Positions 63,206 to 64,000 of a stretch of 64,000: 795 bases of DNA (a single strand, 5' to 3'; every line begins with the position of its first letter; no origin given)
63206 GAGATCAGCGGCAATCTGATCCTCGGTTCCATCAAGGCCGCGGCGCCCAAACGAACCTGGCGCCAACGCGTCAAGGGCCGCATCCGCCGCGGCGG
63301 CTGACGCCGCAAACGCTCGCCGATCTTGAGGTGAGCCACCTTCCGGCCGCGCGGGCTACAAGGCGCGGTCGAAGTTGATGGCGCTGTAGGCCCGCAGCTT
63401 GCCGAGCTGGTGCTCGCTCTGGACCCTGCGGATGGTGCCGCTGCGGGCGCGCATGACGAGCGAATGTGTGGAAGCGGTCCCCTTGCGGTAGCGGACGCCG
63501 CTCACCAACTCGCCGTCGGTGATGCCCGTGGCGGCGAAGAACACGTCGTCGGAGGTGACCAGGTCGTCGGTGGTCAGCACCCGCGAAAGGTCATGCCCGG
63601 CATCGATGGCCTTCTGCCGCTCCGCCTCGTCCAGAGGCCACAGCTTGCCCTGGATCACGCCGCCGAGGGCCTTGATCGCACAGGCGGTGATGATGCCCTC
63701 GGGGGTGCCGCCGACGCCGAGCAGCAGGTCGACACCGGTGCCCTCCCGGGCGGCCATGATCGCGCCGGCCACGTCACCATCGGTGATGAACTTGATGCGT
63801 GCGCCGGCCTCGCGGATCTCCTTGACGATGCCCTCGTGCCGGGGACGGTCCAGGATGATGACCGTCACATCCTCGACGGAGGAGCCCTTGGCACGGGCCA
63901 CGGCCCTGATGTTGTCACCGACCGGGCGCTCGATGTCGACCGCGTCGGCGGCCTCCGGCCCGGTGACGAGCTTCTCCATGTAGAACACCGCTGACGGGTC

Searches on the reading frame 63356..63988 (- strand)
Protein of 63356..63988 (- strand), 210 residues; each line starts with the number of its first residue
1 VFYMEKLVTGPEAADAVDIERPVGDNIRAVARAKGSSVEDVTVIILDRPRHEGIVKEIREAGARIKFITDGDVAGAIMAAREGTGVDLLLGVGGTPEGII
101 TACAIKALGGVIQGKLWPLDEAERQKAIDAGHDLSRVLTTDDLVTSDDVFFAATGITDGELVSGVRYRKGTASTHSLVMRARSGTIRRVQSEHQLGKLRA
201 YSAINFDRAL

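Call 13: search_protein_families(library=pfam, proteins=[window:63356-63988:-], max_evalue=0.001)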
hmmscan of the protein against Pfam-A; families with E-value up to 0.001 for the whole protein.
window:63356-63988:- (210 aa): 1 family
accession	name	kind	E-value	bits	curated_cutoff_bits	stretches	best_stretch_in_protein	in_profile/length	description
PF03320.18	FBPase_glpX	-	1e-84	284.5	27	1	2-193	116-307/307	Bacterial fructose-1,6-bisphosphatase, glpX-encoded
